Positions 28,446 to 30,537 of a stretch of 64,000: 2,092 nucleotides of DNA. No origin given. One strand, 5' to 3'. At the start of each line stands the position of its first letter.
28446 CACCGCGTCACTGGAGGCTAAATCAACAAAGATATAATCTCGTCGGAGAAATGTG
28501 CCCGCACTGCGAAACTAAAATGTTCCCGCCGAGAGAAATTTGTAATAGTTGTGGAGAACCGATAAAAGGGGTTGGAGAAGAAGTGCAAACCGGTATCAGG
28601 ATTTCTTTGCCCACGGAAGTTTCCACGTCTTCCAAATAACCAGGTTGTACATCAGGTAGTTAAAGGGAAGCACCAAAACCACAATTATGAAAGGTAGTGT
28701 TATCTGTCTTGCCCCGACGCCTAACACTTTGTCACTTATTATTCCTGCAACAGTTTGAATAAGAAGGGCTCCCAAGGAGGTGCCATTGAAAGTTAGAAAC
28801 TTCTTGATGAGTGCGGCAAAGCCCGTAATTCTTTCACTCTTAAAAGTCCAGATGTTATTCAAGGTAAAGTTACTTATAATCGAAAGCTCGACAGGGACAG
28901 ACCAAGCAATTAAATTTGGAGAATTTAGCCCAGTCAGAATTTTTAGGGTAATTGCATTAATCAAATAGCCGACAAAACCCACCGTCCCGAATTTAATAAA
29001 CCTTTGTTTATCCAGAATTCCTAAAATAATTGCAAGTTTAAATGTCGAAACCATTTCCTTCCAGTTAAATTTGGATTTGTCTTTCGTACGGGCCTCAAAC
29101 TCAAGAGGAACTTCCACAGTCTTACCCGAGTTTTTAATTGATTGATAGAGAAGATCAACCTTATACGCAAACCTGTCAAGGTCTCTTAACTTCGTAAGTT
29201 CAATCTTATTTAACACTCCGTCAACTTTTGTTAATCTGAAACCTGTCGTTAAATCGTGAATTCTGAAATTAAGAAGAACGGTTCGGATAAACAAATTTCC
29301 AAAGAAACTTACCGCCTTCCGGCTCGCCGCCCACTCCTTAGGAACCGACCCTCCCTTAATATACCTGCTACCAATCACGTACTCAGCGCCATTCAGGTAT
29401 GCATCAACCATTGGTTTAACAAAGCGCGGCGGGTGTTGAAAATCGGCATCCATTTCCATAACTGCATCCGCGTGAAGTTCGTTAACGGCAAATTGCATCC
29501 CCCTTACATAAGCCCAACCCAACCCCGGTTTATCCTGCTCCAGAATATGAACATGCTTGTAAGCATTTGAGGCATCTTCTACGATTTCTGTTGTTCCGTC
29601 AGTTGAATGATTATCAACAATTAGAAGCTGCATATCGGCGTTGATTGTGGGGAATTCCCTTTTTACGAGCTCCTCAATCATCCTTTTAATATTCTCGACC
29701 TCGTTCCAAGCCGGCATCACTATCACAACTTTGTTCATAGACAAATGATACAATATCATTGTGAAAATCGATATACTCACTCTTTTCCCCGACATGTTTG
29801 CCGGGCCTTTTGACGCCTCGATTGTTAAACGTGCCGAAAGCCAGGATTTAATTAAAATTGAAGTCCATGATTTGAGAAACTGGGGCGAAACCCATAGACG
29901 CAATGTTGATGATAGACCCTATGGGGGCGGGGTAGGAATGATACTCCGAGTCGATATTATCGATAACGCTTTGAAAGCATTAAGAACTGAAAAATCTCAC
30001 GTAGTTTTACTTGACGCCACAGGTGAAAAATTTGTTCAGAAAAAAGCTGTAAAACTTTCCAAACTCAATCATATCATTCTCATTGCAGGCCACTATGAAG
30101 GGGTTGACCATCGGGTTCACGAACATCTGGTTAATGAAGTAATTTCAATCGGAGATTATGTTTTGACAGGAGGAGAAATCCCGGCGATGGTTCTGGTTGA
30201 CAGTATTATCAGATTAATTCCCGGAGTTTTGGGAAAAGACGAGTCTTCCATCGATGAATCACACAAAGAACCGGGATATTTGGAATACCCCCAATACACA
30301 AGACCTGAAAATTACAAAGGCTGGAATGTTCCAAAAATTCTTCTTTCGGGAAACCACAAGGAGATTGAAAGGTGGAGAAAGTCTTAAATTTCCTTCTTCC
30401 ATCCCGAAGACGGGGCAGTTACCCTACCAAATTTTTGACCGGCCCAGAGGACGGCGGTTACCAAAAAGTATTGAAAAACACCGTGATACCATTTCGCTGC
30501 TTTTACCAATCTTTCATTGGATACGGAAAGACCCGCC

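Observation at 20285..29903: Three polyprenyl-phosphate sugar synthases interleaved with ArnT/Pmt-like GT-C genes, one fused to GtrA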

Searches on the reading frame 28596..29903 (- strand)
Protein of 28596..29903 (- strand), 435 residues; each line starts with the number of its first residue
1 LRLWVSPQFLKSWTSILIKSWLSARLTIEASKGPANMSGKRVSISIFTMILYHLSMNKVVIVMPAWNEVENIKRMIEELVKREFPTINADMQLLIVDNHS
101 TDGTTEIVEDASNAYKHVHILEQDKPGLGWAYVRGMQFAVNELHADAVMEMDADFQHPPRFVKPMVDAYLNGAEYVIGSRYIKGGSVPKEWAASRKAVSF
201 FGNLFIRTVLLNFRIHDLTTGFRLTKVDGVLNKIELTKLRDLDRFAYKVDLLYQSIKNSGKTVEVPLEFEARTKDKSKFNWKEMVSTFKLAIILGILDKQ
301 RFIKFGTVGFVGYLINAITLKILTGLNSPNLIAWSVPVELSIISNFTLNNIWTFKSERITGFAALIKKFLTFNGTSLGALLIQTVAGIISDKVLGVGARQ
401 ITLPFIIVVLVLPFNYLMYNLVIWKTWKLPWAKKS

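Call 4: search_protein_families(library=pfam, proteins=[window:28596-29903:-], max_evalue=0.01)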
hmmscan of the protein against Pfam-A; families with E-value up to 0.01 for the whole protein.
window:28596-29903:- (435 aa): 4 families
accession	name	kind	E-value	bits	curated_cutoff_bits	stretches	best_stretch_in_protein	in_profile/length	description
PF00535.33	Glycos_transf_2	-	9.4e-26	91.2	23.3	1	61-227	2-161/168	Glycosyl transferase family 2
PF04138.20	GtrA_DPMS_TM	-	2.5e-13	50.7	26.1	1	304-424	1-117/117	GtrA/DPMS, transmembrane domain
PF13641.12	Glyco_tranf_2_3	-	0.0028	18.2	27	1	59-165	3-107/230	Glycosyltransferase like family 2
PF13704.12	Glyco_tranf_2_4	-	0.0093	16.9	27.5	0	92-154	21-81/98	Glycosyl transferase family 2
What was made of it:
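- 28596..29738 (-): DPMS-like polyprenyl-phosphate hexose synthase, 380 aa. It has a GT2 catalytic domain plus interface helices (about residues 1-245) and a GtrA-like 4-TM domain (about residues 249-369, nt 28632-28994). Pfam Glycos_transf_2 plus GtrA_DPMS_TM (call 4).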

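Call 6: search_protein_families(library=ncbifam, proteins=[window:28596-29738:-], max_evalue=0.01)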
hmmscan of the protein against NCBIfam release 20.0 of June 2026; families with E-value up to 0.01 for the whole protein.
window:28596-29738:- (380 aa): 20 families
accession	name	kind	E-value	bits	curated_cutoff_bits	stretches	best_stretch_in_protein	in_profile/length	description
NF047588.1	GlcsyltransPgfSStrep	equivalog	2.5e-18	66.4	500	1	3-245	2-225/308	glycosyltransferase PgfS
TIGR04182.1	glyco_TIGR04182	equivalog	2.5e-15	56.7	325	1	3-256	1-233/293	S-layer glycoprotein N-glycosyltransferase AglJ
TIGR03469.1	HpnB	hypoth_equivalog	1.6e-12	47.1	379.25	1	3-113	45-159/386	hopene-associated glycosyltransferase HpnB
NF041875.1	EPS_EpsD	equivalog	4.4e-09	36.2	370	1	5-122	2-112/325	exopolysaccharide biosynthesis glycosyltransferase EpsD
NF045692.1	OglycostaseCruG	equivalog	4.9e-09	35.6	600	1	2-113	41-151/386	2'-O-glycosyltransferase CruG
NF007986.1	PRK10714.1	equivalog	7.3e-09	35.1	529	1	2-126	6-127/316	undecaprenyl-phosphate 4-deoxy-4-formamido-L-arabinose transferase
NF007482.0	PRK10073.1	equivalog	7.9e-09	35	423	1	2-87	6-87/334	glycosyltransferase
TIGR03937.1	PgaC_IcaA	equivalog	2e-08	33.6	422.3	1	2-112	45-148/407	poly-beta-1,6-N-acetyl-D-glucosamine synthase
NF041391.1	DPhHxTase_Halo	equivalog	3.6e-08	32.7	375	1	8-218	1-187/213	dolichyl-phosphate hexose transferase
NF010496.0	PRK13915.1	equivalog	1.6e-07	30.7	262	1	2-117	31-145/307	glucosyl-3-phosphoglycerate synthase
NF058614.1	PPMAGASynPpgS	equivalog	1.7e-07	30.9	370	1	4-134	2-122/226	polyprenyl-phospho-N-acetylgalactosaminyl synthase PpgS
NF038302.1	EPS_HpsE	equivalog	9.2e-07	28.1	300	1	4-100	3-97/307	hormogonium polysaccharide biosynthesis glycosyltransferase HpsE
NF041865.1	EpsU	equivalog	1.7e-06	27.3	700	1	3-111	40-144/394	exopolysaccharide biosynthesis GT2 family glycosyltransferase EpsU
TIGR04283.1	glyco_like_mftF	equivalog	9.5e-06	25.4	182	1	6-98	3-89/221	TIGR04283 family arsenosugar biosynthesis glycosyltransferase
NF047683.1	TeichurnBiosyTuaG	equivalog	8.9e-05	22.2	400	1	3-80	7-79/252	teichuronic acid biosynthesis protein TuaG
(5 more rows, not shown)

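Call 7: search_solved_structures(query=window:28596-29738:-, max_evalue=0.001, show_alignments=2)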
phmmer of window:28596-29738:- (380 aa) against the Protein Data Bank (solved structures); distinct sequences matched with E-value up to 0.001: 8.
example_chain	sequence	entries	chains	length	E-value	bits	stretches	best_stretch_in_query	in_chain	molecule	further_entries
5mlz_A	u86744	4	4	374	5.2e-36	127.7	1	3-370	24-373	Dolichol monophosphate mannose synthase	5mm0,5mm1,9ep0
9nye_A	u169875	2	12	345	4.5e-07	32.5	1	5-146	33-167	Glycosyltransferase sll0501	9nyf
5ekp_C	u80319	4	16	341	4.5e-07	32.5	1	5-146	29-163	Uncharacterized glycosyltransferase sll0501 | Glycosyltransferase sll0501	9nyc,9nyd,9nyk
5eke_A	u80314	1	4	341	7.3e-07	31.8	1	5-146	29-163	Uncharacterized glycosyltransferase sll0501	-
9hwj_A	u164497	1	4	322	1.7e-06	30.6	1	2-118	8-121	Undecaprenyl-phosphate 4-deoxy-4-formamido-L-arabinose transferase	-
9bhc_C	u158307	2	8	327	1e-05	28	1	2-120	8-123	Undecaprenyl-phosphate 4-deoxy-4-formamido-L-arabinose transferase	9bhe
8vxh_A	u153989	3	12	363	1.4e-05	27.6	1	2-119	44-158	Undecaprenyl-phosphate 4-deoxy-4-formamido-L-arabinose transferase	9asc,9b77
3bcv_A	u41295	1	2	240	0.00014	24.3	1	3-90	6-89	Putative glycosyltransferase protein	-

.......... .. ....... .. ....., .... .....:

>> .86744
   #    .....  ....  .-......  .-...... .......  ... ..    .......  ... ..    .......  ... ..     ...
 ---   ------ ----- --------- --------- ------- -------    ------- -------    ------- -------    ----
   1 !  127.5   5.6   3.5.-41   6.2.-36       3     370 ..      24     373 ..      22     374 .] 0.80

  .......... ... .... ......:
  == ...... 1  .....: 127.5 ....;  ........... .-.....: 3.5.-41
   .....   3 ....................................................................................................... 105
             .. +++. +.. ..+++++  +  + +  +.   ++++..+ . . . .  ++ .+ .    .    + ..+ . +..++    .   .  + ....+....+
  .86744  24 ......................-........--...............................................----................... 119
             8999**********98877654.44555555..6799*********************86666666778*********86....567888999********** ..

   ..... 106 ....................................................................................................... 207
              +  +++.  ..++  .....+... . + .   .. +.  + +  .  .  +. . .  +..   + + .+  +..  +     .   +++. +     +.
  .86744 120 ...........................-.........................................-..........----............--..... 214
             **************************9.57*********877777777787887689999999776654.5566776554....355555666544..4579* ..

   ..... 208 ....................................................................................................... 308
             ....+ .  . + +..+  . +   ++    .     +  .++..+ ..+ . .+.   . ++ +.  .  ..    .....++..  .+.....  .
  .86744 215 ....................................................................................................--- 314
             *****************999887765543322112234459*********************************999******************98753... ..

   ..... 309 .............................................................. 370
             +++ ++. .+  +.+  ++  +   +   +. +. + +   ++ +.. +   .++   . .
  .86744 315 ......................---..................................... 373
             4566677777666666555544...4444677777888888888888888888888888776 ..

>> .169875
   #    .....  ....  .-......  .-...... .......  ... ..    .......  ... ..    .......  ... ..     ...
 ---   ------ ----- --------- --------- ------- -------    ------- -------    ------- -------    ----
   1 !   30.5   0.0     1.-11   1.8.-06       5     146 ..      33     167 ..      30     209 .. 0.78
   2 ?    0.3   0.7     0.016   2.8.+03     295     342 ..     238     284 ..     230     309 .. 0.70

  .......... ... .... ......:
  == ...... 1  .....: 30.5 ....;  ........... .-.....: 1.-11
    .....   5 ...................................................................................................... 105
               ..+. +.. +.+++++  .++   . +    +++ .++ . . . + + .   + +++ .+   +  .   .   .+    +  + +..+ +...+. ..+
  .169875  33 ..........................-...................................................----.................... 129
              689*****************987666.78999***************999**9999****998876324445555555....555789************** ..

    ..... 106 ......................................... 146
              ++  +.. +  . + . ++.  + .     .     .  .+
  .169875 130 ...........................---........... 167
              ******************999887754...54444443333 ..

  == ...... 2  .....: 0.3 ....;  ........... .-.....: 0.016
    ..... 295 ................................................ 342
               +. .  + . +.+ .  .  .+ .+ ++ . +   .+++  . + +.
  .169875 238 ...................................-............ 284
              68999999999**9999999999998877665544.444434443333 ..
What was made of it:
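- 28596..29738 (-): End-to-end phmmer alignment with PfDPMS 5MLZ: residues 3-370 against 24-373 of 374, E 5e-36 (call 7).
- PDB: the fusion protein aligns over its whole length with PfDPMS, E 5e-36 (call 7).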

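Call 13: find_encoding_contigs(protein=window:28596-29738:-, flank=10000, max_places=6)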
Protein window:28596-29738:- (380 aa): no gene with exactly this product is on record in the collection.

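Call 14: find_homologous_proteins(query=window:28596-29738:-, max_evalue=1e-10)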
Query window:28596-29738:- (380 aa): 4325 proteins with E <= 1e-10 among 8000 candidates; the best 120 are listed.
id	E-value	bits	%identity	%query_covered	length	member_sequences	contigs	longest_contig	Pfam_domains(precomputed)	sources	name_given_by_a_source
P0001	4.6e-250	847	100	100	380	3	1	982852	PF04138.21,PF00535.33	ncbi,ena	-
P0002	3.0e-228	775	89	100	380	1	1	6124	PF13641.13,PF04138.21,PF00535.33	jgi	jgi:dolichol-phosphate mannosyltransferase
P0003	1.5e-227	773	89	100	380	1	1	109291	PF13641.13,PF04138.21,PF00535.33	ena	-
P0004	2.0e-225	766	89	100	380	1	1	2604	PF04138.21,PF00535.33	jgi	jgi:dolichol-phosphate mannosyltransferase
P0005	2.0e-224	763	88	100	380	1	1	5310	PF13641.13,PF04138.21,PF00535.33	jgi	jgi:dolichol-phosphate mannosyltransferase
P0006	1.4e-222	757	88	100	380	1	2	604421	PF04138.21,PF00535.33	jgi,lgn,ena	jgi:dolichol-phosphate mannosyltransferase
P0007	2.4e-220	749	86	100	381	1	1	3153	PF13641.13,PF04138.21,PF00535.33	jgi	jgi:dolichol-phosphate mannosyltransferase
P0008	8.4e-220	747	87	100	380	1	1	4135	PF04138.21,PF00535.33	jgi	-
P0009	2.1e-214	730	85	100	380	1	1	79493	PF04138.21,PF00535.33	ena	-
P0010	2.6e-214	729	83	100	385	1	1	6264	PF13641.13,PF04138.21,PF00535.33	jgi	jgi:dolichol-phosphate mannosyltransferase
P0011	3.5e-214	729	85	99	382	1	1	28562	PF04138.21,PF00535.33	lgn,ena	-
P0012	5.1e-214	728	85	100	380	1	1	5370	PF13641.13,PF04138.21,PF00535.33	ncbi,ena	-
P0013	5.2e-214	728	85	100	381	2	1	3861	PF13641.13,PF04138.21,PF00535.33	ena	-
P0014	6.6e-214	728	84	100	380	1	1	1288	PF13641.13,PF04138.21,PF00535.33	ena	-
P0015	2.4e-213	726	84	100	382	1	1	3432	PF13641.13,PF04138.21,PF00535.33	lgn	-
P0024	4.7e-206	702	80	100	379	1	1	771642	PF04138.21,PF00535.33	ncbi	-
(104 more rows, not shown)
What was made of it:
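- Checked: The 100%-identical database protein P0001 is 380 aa (call 14).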

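Call 15: list_cluster_members(proteins=[P0001, P0024, P0006])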
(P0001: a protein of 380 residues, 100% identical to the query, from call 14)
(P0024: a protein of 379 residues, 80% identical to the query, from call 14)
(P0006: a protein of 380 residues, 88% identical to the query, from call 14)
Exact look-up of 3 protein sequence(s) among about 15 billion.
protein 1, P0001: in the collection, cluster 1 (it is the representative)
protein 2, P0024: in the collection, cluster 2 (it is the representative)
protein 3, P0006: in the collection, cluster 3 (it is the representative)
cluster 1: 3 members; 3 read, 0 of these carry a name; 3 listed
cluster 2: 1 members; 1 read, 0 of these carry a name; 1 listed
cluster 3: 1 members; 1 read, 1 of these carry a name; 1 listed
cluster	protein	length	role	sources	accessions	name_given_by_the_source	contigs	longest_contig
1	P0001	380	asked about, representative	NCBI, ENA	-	-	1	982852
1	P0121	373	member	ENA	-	-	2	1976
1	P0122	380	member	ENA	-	-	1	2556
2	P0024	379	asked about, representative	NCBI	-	-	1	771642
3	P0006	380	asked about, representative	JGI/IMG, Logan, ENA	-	dolichol-phosphate mannosyltransferase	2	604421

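Call 16: find_related_loci(query=window:28596-29738:-, collection=genome_contigs, flank=10000)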
Query window:28596-29738:- (380 aa) in genome_contigs; peptide patterns used: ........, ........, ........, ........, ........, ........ (x = any residue, [..] = any of these).
195 stretches matched a pattern; 119 encode a relative of the query (tblastn E <= 1e-3); the best 80 are kept; 80 distinct loci.
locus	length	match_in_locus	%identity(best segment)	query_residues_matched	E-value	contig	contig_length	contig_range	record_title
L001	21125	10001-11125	85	1-375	0e+0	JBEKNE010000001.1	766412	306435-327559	MAG: Candidatus Microgenomates bacterium isolate SPRUCE 40 SPRUCE_40_1, whole genome shotgun sequence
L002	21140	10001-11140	77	1-380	0e+0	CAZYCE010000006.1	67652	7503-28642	MAG TPA_asm: uncultured Gammaproteobacteria bacterium isolate binchicken_co220_61 genome assembly, contig: NODE_172_leng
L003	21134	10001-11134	70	1-378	8e-178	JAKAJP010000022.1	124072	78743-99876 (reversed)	MAG: bacterium isolate WY4.bin110 NODE_142_length_124072_cov_1.955061, whole genome shotgun sequence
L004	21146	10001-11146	71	1-380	7e-176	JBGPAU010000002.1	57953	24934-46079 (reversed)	MAG: Patescibacteria group bacterium isolate OBJ_0618_130150_121 k141_1210473_length_57953_cov_13.0000, whole genome sho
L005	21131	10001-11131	70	1-375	2e-174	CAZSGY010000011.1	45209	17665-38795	MAG TPA_asm: uncultured Gammaproteobacteria bacterium isolate binchicken_co169_197 genome assembly, contig: k99_655773,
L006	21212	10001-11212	64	1-380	3e-172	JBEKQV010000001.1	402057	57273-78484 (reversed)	MAG: Candidatus Microgenomates bacterium isolate SPRUCE 496 SPRUCE_496_1, whole genome shotgun sequence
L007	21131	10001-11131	68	1-375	6e-171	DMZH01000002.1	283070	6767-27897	MAG TPA_asm: Candidatus Woesebacteria bacterium isolate UBA8517 contig_17954, whole genome shotgun sequence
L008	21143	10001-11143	68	1-379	4e-170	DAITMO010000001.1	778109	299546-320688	MAG TPA_asm: Patescibacteria group bacterium isolate CTOTU7669 NODE_3_length_778109_cov_12.319549, whole genome shotgun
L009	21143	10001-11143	66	1-380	3e-168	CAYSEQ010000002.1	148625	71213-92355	MAG TPA_asm: uncultured Gammaproteobacteria bacterium isolate binchicken_co30_31 genome assembly, contig: NODE_125_lengt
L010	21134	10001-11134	67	1-378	3e-168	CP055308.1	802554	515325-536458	MAG: Candidatus Woesebacteria bacterium isolate Ch104a chromosome, complete genome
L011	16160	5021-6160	65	1-379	3e-164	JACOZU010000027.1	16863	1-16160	MAG: Candidatus Woesebacteria bacterium isolate NC_groundwater_213_Ag_S-0.1um_45_9 S4_GD2017_2_S1_scaffold_3303, whole g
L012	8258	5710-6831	68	7-379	2e-163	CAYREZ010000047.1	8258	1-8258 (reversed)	MAG TPA_asm: uncultured Gammaproteobacteria bacterium isolate SRP050083_co1_461 genome assembly, contig: NODE_4423_lengt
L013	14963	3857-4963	66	3-370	5e-163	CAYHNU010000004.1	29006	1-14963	MAG TPA_asm: uncultured Gammaproteobacteria bacterium isolate ERP119705_co13_425 genome assembly, contig: NODE_1982_leng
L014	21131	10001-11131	64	3-379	2e-162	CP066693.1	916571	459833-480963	MAG: Candidatus Woesebacteria bacterium isolate NC_groundwater_896_Pr1_S2p5_35_35 chromosome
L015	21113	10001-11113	65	1-370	6e-162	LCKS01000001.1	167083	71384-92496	MAG: Candidatus Amesbacteria bacterium GW2011_GWC2_45_19 UX05_C0001, whole genome shotgun sequence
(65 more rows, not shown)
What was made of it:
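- Tried and rejected: The source organism was inferred from the titles of 80 related loci (call 16).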

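Call 39: search_protein_representatives(protein=window:28596-29738:-)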
Query: 380 residues. Proteins with E-value up to 0.001 (for the whole library): 21601; up to 1e-10: 5237; up to 1e-30: 286. The best 150 are listed.
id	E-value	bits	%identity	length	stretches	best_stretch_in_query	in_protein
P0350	9.7e-145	498.7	66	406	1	1-379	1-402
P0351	1.5e-114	399.4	52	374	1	1-371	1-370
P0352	1.6e-91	323.6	44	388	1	1-375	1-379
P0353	2.3e-89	316.5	45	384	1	1-379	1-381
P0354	1.5e-87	310.5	62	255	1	143-379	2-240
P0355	9.5e-85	301.3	67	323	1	1-224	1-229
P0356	2.5e-80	286.8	42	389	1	3-376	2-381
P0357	7.3e-79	281.9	42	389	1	1-372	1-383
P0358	5.8e-74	265.8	41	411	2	3-263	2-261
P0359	4.1e-71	256.4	50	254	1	3-249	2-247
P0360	1.2e-69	251.6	38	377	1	3-371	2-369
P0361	4.1e-68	246.5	36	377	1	3-371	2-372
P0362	5.1e-68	246.2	40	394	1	4-371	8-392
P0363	6.6e-68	245.9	41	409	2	4-297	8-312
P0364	2.5e-67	244.0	35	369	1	3-370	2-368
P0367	2.4e-66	240.7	38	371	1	4-370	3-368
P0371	8.8e-64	232.3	38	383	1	3-371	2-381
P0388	1.2e-54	202.2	33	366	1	4-372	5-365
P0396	6.5e-51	189.9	35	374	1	4-370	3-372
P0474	7.6e-39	150.2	33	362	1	5-370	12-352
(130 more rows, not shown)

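Call 41: list_cluster_members(proteins=[P0351, P0353, P0357, P0360, P0364, P0367, P0371, P0388, P0396, P0474])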
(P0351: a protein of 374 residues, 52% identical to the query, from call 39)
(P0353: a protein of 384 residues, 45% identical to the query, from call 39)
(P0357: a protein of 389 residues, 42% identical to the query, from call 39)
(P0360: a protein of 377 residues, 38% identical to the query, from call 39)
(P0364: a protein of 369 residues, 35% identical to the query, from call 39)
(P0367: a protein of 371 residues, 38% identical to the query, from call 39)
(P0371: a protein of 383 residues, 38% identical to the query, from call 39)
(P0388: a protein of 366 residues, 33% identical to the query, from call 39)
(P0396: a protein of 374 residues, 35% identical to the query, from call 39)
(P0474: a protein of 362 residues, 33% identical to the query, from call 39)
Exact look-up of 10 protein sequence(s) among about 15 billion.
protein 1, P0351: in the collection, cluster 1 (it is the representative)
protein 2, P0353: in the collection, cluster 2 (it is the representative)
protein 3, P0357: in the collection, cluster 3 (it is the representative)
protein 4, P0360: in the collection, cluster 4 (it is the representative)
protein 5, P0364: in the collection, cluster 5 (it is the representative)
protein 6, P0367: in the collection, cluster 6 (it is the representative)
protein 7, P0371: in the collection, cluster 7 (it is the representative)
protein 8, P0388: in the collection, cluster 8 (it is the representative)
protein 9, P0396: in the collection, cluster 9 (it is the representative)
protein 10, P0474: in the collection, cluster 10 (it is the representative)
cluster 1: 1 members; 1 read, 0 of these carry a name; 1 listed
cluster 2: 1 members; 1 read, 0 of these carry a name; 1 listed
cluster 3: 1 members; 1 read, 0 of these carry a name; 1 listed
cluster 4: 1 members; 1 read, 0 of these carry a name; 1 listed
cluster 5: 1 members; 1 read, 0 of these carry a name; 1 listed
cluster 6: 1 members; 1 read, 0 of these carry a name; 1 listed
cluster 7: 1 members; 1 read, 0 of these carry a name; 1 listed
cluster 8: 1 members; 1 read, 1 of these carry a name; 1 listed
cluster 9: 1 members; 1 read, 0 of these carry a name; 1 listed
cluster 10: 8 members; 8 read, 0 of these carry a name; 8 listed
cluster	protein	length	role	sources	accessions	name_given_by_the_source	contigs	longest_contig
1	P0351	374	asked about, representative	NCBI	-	-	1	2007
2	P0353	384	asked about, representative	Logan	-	-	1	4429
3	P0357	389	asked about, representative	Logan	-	-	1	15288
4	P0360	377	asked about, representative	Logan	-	-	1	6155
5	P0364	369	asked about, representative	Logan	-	-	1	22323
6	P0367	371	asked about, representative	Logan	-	-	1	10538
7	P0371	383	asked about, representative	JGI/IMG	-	-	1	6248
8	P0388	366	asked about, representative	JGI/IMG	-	dolichol-phosphate mannosyltransferase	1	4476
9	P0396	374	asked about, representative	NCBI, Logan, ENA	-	-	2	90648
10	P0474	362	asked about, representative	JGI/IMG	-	-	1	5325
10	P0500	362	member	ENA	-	-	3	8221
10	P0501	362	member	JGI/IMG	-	-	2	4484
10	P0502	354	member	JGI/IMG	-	-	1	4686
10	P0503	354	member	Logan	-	-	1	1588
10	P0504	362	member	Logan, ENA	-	-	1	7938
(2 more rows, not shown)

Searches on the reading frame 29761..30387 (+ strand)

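Call 4: search_protein_families(library=pfam, proteins=[window:29761-30387:+], max_evalue=0.01)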
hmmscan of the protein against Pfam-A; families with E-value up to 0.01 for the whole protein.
window:29761-30387:+ (208 aa): 1 family
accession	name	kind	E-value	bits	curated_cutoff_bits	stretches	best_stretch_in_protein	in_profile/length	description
PF01746.26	tRNA_m1G_MT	-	4.2e-57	193.5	27.3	1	23-207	2-183/195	tRNA (Guanine-1)-methyltransferase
